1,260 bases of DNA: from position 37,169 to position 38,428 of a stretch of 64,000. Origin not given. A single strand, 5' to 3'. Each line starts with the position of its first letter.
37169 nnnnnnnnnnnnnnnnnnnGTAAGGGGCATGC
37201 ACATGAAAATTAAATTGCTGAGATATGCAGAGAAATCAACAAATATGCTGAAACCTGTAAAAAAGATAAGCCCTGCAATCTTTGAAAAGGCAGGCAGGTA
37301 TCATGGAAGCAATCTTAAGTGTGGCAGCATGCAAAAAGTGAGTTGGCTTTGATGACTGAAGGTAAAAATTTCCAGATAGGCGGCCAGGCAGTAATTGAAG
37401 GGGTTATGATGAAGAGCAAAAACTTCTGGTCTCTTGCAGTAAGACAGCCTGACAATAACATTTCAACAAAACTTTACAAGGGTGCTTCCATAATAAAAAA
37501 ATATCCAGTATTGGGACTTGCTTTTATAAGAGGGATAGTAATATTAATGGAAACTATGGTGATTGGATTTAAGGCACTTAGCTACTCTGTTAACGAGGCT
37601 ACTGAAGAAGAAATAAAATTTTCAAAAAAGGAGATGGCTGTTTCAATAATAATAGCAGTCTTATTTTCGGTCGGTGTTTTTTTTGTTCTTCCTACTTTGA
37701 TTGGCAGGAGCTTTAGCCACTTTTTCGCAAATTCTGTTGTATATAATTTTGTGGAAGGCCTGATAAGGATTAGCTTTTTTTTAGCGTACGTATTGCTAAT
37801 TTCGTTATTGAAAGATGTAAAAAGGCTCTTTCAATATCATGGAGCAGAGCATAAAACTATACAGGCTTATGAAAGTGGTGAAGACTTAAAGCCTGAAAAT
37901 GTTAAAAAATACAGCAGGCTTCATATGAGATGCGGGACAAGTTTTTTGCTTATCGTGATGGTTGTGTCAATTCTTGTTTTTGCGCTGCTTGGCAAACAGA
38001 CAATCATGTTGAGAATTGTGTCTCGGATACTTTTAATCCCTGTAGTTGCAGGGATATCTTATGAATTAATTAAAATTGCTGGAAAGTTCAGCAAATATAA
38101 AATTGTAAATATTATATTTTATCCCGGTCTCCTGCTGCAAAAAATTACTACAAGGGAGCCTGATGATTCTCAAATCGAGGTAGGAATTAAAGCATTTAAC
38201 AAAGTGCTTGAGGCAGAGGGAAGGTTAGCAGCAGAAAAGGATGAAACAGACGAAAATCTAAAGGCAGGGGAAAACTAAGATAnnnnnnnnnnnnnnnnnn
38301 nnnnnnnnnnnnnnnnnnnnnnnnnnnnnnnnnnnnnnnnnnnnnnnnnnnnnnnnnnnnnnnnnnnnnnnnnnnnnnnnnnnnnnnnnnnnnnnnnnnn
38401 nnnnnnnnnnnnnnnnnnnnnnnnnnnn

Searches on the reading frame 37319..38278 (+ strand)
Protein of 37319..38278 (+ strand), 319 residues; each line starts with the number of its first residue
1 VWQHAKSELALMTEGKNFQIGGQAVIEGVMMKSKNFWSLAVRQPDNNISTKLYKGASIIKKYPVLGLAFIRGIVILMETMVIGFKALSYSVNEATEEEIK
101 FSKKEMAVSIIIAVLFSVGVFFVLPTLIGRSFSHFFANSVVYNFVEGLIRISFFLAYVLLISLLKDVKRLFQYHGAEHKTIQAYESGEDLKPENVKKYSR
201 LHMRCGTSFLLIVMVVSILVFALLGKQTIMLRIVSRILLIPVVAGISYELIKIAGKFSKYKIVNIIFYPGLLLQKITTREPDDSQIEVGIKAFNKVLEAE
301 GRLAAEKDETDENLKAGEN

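Call 55: search_protein_families(library=pfam, proteins=[window:37319-38278:+], max_evalue=0.000001)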
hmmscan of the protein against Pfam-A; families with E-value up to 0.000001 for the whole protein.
window:37319-38278:+ (319 aa): 1 family
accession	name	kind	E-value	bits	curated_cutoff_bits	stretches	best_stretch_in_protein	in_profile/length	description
PF07136.16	DUF1385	-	6.7e-90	300.8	22.1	1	69-298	3-226/227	Protein of unknown function (DUF1385)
